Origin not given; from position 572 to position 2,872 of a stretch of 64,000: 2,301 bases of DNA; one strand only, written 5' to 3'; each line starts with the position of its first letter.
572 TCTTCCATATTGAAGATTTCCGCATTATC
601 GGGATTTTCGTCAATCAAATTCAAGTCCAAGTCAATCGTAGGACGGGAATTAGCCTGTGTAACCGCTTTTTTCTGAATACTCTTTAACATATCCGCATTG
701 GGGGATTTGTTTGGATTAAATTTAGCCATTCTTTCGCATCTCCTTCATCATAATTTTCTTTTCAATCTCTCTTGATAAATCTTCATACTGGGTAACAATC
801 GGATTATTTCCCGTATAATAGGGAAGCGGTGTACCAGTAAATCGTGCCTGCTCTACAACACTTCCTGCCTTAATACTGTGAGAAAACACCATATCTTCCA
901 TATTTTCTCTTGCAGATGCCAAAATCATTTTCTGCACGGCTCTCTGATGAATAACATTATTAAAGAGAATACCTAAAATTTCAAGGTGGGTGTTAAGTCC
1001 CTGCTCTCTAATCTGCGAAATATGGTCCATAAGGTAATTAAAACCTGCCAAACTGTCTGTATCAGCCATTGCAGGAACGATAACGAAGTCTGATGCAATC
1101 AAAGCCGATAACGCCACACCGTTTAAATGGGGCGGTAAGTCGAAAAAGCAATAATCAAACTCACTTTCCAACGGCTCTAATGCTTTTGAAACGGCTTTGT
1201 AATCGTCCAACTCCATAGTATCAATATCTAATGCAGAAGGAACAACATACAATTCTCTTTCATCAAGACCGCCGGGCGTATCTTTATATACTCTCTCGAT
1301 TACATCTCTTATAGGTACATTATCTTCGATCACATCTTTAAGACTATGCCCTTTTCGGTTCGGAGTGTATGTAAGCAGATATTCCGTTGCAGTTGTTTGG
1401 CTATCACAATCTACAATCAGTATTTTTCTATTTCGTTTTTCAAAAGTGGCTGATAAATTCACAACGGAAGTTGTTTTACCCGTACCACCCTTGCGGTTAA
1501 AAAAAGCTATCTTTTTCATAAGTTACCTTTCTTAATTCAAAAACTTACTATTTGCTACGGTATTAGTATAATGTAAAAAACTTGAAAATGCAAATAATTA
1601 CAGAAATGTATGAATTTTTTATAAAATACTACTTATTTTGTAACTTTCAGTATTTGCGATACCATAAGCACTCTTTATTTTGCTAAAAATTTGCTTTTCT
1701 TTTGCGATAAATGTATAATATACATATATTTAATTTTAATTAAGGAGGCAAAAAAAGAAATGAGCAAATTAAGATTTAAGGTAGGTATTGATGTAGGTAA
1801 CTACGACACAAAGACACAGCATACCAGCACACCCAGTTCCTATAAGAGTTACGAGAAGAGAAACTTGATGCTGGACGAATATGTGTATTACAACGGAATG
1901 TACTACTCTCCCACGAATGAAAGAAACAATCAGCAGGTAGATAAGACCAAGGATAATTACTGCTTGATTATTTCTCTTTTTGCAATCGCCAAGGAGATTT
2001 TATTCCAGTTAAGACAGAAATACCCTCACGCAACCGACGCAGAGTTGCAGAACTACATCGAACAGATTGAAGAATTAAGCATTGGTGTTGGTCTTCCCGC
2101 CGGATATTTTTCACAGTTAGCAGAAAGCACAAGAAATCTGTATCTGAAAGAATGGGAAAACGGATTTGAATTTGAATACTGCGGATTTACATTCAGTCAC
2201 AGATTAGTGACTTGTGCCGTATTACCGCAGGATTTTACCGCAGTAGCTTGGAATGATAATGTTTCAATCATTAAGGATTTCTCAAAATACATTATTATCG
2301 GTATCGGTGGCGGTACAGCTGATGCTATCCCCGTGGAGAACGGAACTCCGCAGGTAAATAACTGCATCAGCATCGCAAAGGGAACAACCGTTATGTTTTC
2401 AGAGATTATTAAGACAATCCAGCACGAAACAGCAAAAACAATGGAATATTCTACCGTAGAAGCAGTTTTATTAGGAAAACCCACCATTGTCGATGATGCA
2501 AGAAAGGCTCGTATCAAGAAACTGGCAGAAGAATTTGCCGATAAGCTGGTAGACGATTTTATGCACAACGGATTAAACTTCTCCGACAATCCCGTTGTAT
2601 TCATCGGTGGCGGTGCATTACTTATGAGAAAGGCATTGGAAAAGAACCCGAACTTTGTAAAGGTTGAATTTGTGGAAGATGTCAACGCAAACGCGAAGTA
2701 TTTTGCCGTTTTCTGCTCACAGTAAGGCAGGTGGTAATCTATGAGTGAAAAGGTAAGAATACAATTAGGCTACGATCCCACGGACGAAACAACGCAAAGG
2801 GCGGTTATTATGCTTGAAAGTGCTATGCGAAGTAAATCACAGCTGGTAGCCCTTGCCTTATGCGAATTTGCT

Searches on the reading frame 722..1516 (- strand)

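Call 95: search_protein_families(library=pfam, proteins=[window:722-1516:-], max_evalue=0.001)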
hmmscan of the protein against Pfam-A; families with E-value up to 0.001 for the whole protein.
window:722-1516:- (264 aa): 8 families
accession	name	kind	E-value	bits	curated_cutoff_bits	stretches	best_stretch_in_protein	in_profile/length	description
PF13614.12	AAA_31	-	7.2e-34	117.7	27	1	1-180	2-177/177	AAA domain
PF01656.29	CbiA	-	1.1e-14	54.9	25.4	1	3-220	1-114/125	CobQ/CobB/MinD/ParA nucleotide binding domain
PF00142.24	Fer4_NifH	-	1.8e-10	41.2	25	1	2-74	2-75/271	4Fe-4S iron sulfur cluster binding proteins, NifH/frxC family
PF09140.17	MipZ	-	7.4e-06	25.9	20.7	1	3-149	3-129/262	ATPase MipZ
PF10609.15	ParA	-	8.1e-05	22.6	27.1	0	2-44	5-47/246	NUBPL iron-transfer P-loop NTPase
PF07015.17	VirC1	-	8.8e-05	22.4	24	0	3-41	4-42/231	VirC1 protein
PF00448.28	SRP54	-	0.0008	19.5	22.7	0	11-46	11-47/196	SRP54-type protein, GTPase domain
PF06564.18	CBP_BcsQ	-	0.00097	19.2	21.3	0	104-155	100-151/234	Cellulose biosynthesis protein BcsQ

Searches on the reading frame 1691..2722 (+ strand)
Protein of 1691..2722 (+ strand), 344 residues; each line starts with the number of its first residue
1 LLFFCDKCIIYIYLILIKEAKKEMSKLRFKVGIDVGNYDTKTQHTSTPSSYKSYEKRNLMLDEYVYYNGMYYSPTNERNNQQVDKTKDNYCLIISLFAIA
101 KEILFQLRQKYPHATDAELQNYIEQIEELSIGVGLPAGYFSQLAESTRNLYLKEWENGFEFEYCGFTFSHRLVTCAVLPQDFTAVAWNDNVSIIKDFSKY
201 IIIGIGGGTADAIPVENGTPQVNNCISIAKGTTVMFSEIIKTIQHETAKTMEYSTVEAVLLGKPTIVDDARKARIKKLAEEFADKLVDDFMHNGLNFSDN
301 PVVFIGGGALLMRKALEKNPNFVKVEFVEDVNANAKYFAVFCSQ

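Call 41: search_protein_families(library=pfam, proteins=[window:1691-2722:+], max_evalue=0.001)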
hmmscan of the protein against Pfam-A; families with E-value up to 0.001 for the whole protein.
window:1691-2722:+ (344 aa): 2 families
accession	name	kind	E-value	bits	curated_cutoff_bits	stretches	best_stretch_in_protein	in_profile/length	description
PF21522.3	MreB-like_C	-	8.1e-10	39.8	27.8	1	202-317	1-122/123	Archaeal actin homologue MreB-like, C-terminal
PF21523.3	ParM_N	-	0.00032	21.2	27.4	1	195-329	2-144/159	Plasmid segregation protein ParM, C-terminal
